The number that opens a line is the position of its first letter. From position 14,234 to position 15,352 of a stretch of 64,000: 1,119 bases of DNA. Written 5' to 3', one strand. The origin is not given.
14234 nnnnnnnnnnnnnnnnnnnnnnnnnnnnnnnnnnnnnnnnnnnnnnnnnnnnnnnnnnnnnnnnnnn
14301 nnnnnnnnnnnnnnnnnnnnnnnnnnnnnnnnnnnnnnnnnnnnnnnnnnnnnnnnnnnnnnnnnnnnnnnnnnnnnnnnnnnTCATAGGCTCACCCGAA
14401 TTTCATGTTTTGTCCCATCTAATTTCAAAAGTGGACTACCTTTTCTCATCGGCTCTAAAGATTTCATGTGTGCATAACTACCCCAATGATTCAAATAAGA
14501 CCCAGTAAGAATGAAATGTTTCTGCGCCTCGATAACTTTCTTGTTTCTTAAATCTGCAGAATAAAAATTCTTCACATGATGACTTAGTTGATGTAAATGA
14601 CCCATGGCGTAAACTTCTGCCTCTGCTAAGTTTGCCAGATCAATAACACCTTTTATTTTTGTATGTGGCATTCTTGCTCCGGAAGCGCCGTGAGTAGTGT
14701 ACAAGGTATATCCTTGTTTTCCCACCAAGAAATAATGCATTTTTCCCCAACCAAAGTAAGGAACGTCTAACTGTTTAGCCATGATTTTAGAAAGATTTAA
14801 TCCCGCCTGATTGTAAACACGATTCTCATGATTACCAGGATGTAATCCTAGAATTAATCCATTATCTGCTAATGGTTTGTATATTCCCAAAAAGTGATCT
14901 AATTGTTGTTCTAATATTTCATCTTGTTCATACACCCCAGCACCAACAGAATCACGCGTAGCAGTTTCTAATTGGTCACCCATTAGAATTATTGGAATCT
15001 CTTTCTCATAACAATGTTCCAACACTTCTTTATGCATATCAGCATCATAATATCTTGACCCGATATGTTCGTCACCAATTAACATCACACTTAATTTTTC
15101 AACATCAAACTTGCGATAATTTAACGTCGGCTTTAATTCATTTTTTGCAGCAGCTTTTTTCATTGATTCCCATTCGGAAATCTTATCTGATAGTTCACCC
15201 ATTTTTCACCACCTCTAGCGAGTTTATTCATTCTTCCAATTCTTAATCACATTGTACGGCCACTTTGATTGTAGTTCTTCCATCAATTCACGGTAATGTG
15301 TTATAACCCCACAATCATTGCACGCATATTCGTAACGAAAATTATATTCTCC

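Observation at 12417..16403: Long co-directional operon with a repeated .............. spacer: secreted protease, Zn-ribbon, metallophosphoesterase, Hjc-like nuclease and AAA ATPase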

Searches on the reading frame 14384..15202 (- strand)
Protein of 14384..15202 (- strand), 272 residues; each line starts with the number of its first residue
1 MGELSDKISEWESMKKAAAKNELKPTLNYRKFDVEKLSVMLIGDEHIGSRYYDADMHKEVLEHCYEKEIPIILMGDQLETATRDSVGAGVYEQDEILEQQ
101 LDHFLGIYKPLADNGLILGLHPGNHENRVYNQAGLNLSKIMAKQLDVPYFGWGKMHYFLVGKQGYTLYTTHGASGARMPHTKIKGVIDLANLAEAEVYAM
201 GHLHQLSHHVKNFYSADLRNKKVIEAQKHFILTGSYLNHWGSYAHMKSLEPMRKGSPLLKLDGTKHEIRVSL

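Call 6: search_protein_families(library=pfam, proteins=[window:14384-15202:-], max_evalue=0.1)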
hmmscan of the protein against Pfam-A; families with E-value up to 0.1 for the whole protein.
window:14384-15202:- (272 aa): 0 families

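Call 11: search_protein_families(library=padloc, proteins=[window:14384-15202:-], max_evalue=0.1)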
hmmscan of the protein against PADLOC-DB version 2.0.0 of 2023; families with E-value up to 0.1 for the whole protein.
window:14384-15202:- (272 aa): 0 families

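Call 12: search_protein_families(library=phrogs, proteins=[window:14384-15202:-], max_evalue=0.1)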
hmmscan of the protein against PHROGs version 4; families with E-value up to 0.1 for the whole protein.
window:14384-15202:- (272 aa): 2 families
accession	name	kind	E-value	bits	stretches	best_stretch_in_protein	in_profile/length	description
phrog_7339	-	DNA, RNA and nucleotide metabolism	3.2e-38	132.6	1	32-266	25-254/263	DNA repair exonuclease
phrog_221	-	other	1.4e-05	25.5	1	33-215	108-298/367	metallo-phosphoesterase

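Call 13: search_protein_families(library=ncbifam, proteins=[window:14384-15202:-], max_evalue=0.1)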
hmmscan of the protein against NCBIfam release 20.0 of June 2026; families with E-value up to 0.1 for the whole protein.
window:14384-15202:- (272 aa): 0 families

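Call 14: search_dna_similar(query=window:14384-15202:-, collection=phages, mode=protein, max_evalue=0.001, max_rows=25)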
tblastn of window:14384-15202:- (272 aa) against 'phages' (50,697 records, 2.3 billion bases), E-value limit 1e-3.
Records with a match: 23; places in all: 23; records where one place covers at least 80% of the query: 20.
Best place of each record, by identity: <60% 23.
By first word of the organism name: Bacillus 9; Geobacillus 5; Marinitoga 3; Caudoviricetes 3; Moorella 1; Eggerthella 1; Caldibacillus 1.
By host as written in the record: Geobacillus thermodenitrificans 5; Bacillus megaterium Km 4; Bacillus megaterium Km Sp- 2; Methanobacteriales 2; Bacillus cereus BC102p 1; Moorella thermoacetica DSM 103132 1; Bacillus australimaris sKR4M-27 1; Bacillus cereus 1; and 6 more.
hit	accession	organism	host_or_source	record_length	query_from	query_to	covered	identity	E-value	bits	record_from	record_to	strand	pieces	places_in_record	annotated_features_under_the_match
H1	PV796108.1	Bacillus phage Edson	Bacillus cereus BC102p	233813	1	272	100%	32.7%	3e-34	136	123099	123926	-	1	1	hypothetical protein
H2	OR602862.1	Moorella phage MTATph1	Moorella thermoacetica DSM 103132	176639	37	270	86%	37.6%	1e-46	172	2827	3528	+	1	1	DNA repair exonuclease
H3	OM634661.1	Bacillus phage vB_BauM_KLEB27-3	Bacillus australimaris sKR4M-27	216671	8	262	94%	33.1%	8e-32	129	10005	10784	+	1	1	hypothetical protein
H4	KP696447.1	Bacillus phage Stahl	Bacillus megaterium Km Sp-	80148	22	263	89%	32.8%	5e-28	118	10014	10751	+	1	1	hypothetical protein (x2) | ribosome_binding_site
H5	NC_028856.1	Bacillus phage Stahl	Bacillus megaterium Km Sp-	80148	22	263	89%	32.8%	5e-28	118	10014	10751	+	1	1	DNA repair exonuclease | hypothetical protein | ribosome_binding_site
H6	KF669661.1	Bacillus phage Slash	Bacillus megaterium Km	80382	22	263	89%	32.8%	5e-28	118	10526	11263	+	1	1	DNA repair exonuclease | hypothetical protein | ribosome_binding_site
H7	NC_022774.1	Bacillus phage Slash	Bacillus megaterium Km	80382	22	263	89%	32.8%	5e-28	118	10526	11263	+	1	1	DNA repair exonuclease | hypothetical protein | ribosome_binding_site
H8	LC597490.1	Bacillus phage vB_BceM_WH1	Bacillus cereus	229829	32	270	88%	32.9%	1e-31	129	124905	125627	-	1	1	hypothetical protein_gp114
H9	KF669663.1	Bacillus phage Staley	Bacillus megaterium Km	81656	35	264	85%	29.5%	9e-19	91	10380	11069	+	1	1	metal-dependent hydrolase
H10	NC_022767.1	Bacillus phage Staley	Bacillus megaterium Km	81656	35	264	85%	29.5%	9e-19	91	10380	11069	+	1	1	DNA repair exonuclease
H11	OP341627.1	Geobacillus phage vB_GthS_PK3.6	Geobacillus thermodenitrificans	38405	34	264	85%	28.7%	6e-14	77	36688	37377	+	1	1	metallophosphoesterase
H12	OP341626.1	Geobacillus phage vB_GthS_PK3.5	Geobacillus thermodenitrificans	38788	34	264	85%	28.3%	3e-13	75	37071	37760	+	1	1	metallophosphoesterase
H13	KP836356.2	Marinitoga camini virus 2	Marinitoga camini 1155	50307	26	267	89%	26.4%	1e-13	76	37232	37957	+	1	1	DNA repair exonuclease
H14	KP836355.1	Marinitoga camini virus 1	Marinitoga camini 1197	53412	26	267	89%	26.4%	1e-13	76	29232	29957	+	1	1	hypothetical protein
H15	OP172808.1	Eggerthella phage EL753P1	Eggerthella lenta DA753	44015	37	272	87%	25.5%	7e-14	77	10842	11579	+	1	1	hypothetical protein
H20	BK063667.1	Caudoviricetes sp. vir520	Methanofastidiosa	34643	33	266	86%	24.4%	6e-12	71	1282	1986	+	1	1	DNA repair exonuclease | hypothetical protein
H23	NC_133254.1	Caudoviricetes sp. vir249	Methanobacteriales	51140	36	245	77%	22.6%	3e-7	57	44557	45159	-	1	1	DNA repair exonuclease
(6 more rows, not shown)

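Call 16: get_annotated_region(hit=H20, flank=6000)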
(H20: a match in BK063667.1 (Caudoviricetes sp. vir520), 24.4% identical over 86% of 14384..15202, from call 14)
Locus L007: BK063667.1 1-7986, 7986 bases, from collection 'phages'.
description: TPA_asm: Caudoviricetes sp. vir520 genomic sequence.
organism: Caudoviricetes sp. vir520 (NCBI taxid 3068360)
taxonomy: Viruses; Duplodnaviria; Heunggongvirae; Uroviricota; Caudoviricetes
host: Methanofastidiosa; source: mangrove sediment; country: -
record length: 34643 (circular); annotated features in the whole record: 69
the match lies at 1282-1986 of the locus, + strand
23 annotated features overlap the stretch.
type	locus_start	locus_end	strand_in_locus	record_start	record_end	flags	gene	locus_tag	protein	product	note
CDS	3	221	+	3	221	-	-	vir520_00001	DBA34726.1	hypothetical protein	-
CDS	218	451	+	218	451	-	-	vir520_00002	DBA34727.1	hypothetical protein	-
CDS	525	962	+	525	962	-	-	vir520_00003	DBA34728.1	hypothetical protein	-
CDS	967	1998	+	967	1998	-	-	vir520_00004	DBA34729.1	DNA repair exonuclease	phrog_7339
CDS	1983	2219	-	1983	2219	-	-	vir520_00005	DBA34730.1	hypothetical protein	-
CDS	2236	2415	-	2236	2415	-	-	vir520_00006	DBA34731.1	hypothetical protein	-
CDS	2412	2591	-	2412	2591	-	-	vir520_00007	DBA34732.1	hypothetical protein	-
CDS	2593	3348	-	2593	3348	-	-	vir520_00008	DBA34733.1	radical SAM domain protein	phrog_9298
CDS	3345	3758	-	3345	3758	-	-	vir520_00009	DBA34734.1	Holliday junction resolvase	phrog_6591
CDS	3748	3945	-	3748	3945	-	-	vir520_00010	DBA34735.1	hypothetical protein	-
CDS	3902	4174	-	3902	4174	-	-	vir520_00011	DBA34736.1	hypothetical protein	-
CDS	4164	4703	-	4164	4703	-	-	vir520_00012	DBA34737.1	DNA methyltransferase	phrog_363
CDS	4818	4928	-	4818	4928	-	-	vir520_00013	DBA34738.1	hypothetical protein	-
CDS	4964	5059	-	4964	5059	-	-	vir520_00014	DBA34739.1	hypothetical protein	-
CDS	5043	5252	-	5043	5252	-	-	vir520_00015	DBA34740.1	hypothetical protein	-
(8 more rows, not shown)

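Call 17: get_annotated_region(hit=H7, flank=5000)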
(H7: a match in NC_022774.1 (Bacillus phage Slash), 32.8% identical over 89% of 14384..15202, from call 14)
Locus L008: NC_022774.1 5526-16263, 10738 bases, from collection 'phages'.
description: Bacillus phage Slash, complete genome.
organism: Bacillus phage Slash (NCBI taxid 1406790)
taxonomy: Viruses; Duplodnaviria; Heunggongvirae; Uroviricota; Caudoviricetes; Slashvirus; Slashvirus slash
host: Bacillus megaterium Km; source: -; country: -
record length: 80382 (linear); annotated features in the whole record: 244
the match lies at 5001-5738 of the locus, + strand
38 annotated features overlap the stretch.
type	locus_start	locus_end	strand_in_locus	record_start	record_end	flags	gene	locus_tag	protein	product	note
CDS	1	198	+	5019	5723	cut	-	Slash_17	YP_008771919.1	hypothetical protein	-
regulatory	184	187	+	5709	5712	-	-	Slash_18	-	ribosome_binding_site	-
CDS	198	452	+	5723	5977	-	-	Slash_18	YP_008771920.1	hypothetical protein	-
regulatory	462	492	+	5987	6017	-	-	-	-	terminator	-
regulatory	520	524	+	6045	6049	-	-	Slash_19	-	ribosome_binding_site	-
CDS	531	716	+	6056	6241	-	-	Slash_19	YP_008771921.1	hypothetical protein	-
regulatory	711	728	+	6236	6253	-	-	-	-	terminator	-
regulatory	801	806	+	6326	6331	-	-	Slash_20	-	ribosome_binding_site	-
CDS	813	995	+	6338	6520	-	-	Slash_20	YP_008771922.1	hypothetical protein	-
regulatory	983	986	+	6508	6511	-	-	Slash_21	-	ribosome_binding_site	-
CDS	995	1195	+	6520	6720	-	-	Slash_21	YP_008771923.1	hypothetical protein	-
regulatory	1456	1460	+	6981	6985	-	-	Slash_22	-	ribosome_binding_site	-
CDS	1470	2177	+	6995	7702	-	-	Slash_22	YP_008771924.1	hypothetical protein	-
regulatory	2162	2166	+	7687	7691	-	-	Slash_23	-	ribosome_binding_site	-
CDS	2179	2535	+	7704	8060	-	-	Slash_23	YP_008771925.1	hypothetical protein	-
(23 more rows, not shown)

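Call 18: get_annotated_region(hit=H23, flank=5000)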
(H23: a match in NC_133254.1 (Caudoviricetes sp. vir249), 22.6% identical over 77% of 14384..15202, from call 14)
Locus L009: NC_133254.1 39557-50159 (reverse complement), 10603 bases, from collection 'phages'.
description: Caudoviricetes sp. vir249 genomic sequence.
organism: Caudoviricetes sp. vir249 (NCBI taxid 3068355)
taxonomy: Viruses; Duplodnaviria; Heunggongvirae; Uroviricota; Caudoviricetes
host: Methanobacteriales; source: human gut; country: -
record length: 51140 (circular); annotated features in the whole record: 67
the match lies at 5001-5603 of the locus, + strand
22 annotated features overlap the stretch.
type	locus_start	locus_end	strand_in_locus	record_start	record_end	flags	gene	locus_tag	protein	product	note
CDS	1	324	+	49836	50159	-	-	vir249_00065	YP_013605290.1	hypothetical protein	-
CDS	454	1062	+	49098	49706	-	-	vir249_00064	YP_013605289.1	hypothetical protein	-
CDS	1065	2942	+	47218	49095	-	-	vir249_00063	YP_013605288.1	hypothetical protein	-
CDS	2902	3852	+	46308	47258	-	-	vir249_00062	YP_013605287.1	hypothetical protein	-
CDS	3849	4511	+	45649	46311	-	-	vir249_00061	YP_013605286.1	hypothetical protein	-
CDS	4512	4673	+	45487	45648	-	-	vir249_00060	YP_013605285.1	hypothetical protein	-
CDS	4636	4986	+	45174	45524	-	-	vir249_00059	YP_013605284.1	hypothetical protein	-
CDS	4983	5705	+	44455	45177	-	-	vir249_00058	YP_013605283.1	DNA repair exonuclease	phrog_7339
CDS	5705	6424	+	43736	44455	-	pcn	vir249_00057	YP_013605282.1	DNA polymerase sliding clamp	-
CDS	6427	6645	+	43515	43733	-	-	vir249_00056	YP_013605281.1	hypothetical protein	-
CDS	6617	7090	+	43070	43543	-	-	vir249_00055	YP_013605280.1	hypothetical protein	-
CDS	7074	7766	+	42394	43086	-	-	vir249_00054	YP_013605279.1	thymidylate synthase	phrog_160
CDS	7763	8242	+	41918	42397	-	-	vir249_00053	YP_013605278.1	hypothetical protein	-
CDS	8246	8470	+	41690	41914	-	-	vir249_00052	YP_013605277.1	hypothetical protein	-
CDS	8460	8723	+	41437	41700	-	-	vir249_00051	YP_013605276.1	hypothetical protein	-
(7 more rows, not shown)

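Call 24: find_homologous_proteins(query=window:14384-15202:-, max_evalue=0.00001)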
Query window:14384-15202:- (272 aa): 195 proteins with E <= 0.00001 among 1018 candidates; the best 120 are listed.
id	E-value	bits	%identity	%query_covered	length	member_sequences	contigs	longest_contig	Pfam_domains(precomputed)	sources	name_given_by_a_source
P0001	1.2e-169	581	92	100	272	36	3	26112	-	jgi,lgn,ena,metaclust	metaclust:\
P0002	3.1e-138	478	74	100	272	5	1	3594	-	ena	-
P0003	6.8e-137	473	71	99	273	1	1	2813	-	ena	-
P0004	3.6e-136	471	72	100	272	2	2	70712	-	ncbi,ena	-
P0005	1.8e-133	462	72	100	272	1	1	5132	-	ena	-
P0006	2.4e-133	462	74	99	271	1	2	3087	-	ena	-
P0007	1.3e-132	459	70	100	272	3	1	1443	-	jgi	-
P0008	1.6e-130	453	70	100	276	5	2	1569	-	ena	-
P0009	1.6e-130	453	71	99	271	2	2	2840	-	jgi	jgi:predicted phosphodiesterase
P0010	9.2e-130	450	70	100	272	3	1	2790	-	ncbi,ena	-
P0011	1.0e-129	450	71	100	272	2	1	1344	-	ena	-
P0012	3.6e-129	448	69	100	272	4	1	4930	-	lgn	-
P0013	4.0e-128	445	68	100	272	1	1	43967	-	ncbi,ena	-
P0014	7.6e-128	444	68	100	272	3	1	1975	-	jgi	-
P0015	2.1e-127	442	68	100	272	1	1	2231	-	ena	-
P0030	6.7e-118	411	66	99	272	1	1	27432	-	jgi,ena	jgi:hypothetical protein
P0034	1.2e-113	397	62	99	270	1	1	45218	-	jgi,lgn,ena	-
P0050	2.5e-104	367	57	99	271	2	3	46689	-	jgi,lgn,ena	-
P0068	2.5e-100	354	57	99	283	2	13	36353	-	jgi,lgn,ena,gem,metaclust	metaclust:\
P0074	2.5e-99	350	60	93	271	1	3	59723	-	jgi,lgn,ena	-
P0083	1.4e-98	348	54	100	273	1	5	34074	-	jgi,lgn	jgi:hypothetical protein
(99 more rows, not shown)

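Call 26: find_related_loci(query=A1, collection=genome_contigs, flank=10000)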
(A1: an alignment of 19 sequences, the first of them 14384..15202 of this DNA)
Query A1 (272 aa) in genome_contigs; peptide patterns used: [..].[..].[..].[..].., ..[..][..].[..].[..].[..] (x = any residue, [..] = any of these).
251 stretches matched a pattern; 17 encode a relative of the query (tblastn E <= 1e-3); 16 distinct loci.
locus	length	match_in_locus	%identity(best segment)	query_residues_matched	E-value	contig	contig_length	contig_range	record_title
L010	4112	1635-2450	94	1-272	0e+0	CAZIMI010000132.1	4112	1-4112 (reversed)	MAG TPA_asm: uncultured Methanosarcinales archaeon isolate SRP077602_co6_348 genome assembly, contig: NODE_31798_length_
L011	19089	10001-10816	92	1-272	1e-175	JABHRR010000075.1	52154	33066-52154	MAG: Candidatus Woesearchaeota archaeon isolate SI039_bin18 k141_1768000, whole genome shotgun sequence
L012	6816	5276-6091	92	1-272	1e-175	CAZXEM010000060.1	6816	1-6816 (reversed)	MAG TPA_asm: uncultured Methanosarcinales archaeon isolate binchicken_co28_250 genome assembly, contig: NODE_7228_length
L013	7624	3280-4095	91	1-272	2e-172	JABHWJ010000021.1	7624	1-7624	MAG: Candidatus Woesearchaeota archaeon isolate SI047_bin129 k141_440626, whole genome shotgun sequence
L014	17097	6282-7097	91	1-272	3e-172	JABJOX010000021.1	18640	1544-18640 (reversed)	MAG: Candidatus Woesearchaeota archaeon isolate SI075_bin52 k141_533981, whole genome shotgun sequence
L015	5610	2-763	91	19-272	7e-164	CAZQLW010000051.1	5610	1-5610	MAG TPA_asm: uncultured Methanosarcinales archaeon isolate SRP077602_co2_353 genome assembly, contig: NODE_21340_length_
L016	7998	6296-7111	75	1-272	2e-145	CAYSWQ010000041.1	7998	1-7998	MAG TPA_asm: uncultured Methanosarcinales archaeon isolate SRP077602_co7_621 genome assembly, contig: NODE_38496_length_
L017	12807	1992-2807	72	1-272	5e-141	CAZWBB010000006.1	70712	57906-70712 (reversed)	MAG TPA_asm: uncultured Methanosarcinales archaeon isolate SRP077602_co2_374 genome assembly, contig: NODE_549_length_70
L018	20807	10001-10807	59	4-272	2e-116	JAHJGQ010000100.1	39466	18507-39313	MAG: Nanoarchaeota archaeon isolate Modern_marine_glass_biofilm.mb.79 Modern_marine_glas.mb.79_k141_984945, whole genome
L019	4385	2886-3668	62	9-272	5e-109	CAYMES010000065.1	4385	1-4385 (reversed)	MAG TPA_asm: Candidatus Woesearchaeota archaeon isolate SRP141376_co2_243 genome assembly, contig: NODE_31590_length_438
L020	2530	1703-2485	58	9-272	2e-105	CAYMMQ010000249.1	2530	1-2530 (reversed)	MAG TPA_asm: uncultured Ectothiorhodospiraceae bacterium isolate binchicken_co275_201 genome assembly, contig: NODE_1002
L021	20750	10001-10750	57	24-272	3e-92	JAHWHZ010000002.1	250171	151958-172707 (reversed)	MAG: Candidatus Woesearchaeota archaeon isolate Yap200.bin2.134 contig_68, whole genome shotgun sequence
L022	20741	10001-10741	60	27-272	7e-97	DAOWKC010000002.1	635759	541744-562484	MAG TPA_asm: Candidatus Woesearchaeota archaeon isolate CSMAG_2085 CSMAG_2085_k141_456089_length_635759_cov_22.4599, who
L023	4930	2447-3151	38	35-271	1e-50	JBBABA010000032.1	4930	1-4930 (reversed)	MAG: Thermoplasmata archaeon isolate SO_2017_GW3_8 scaffold_8126_c1_OW296A_2017, whole genome shotgun sequence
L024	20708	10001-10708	35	31-263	1e-35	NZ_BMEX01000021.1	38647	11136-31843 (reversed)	Kroppenstedtia guangzhouensis strain CGMCC 1.12404 sequence21, whole genome shotgun sequence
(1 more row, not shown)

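Call 29: find_related_loci(query=A1, collection=viral_contigs, flank=10000)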
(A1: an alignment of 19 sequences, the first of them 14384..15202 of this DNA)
Query A1 (272 aa) in viral_contigs; peptide patterns used: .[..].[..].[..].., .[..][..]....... (x = any residue, [..] = any of these).
150 stretches matched a pattern; 44 encode a relative of the query (tblastn E <= 1e-3); 44 distinct loci.
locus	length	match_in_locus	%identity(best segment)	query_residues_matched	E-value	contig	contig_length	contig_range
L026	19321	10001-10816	58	1-272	5e-110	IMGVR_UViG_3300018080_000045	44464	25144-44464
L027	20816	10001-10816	56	1-272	2e-107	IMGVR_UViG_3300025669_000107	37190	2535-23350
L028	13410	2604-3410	57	4-272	1e-105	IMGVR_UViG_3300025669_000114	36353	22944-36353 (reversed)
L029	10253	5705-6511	57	4-272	1e-105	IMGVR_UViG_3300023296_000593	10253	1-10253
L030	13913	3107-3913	57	4-272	1e-105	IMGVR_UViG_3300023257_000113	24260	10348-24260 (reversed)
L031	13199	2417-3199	60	9-272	4e-105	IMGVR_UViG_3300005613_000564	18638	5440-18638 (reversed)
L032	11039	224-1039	54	1-272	3e-103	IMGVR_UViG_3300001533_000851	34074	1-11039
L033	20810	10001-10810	57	6-269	2e-102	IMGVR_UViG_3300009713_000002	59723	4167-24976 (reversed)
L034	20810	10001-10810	57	6-269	2e-102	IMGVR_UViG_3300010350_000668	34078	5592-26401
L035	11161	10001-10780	57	10-272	2e-101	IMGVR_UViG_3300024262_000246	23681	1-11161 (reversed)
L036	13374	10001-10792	57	6-272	7e-101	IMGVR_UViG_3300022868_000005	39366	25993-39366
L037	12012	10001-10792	57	6-272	7e-101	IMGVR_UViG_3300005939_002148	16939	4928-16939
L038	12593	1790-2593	52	4-272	2e-99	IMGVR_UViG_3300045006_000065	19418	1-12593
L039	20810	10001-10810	55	4-272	4e-98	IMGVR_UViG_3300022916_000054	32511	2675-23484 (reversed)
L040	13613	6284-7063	52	13-272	5e-90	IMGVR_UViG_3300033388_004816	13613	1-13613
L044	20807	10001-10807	57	4-272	2e-108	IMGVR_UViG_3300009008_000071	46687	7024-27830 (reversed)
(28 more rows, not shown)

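Call 32: find_encoding_contigs(protein=P0074, flank=10000, max_places=2)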
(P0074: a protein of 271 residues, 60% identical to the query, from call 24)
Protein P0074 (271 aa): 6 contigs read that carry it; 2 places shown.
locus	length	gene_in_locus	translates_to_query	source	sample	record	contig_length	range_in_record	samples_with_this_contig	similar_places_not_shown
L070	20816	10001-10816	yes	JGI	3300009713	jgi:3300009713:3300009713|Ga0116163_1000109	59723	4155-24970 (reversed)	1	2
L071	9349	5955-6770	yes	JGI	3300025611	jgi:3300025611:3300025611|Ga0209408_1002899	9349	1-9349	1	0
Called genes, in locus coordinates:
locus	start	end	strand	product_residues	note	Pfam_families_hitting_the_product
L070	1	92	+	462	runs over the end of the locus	-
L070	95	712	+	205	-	-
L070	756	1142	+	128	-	PF10934:Sheath_initiator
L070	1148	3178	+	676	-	PF26079:Baseplate_J_C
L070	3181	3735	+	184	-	-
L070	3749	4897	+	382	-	-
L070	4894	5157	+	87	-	-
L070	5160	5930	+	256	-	-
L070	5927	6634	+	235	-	-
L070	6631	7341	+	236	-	-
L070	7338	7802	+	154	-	-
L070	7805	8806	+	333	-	-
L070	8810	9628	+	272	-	-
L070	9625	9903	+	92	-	-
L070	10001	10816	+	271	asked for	-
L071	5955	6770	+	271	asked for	-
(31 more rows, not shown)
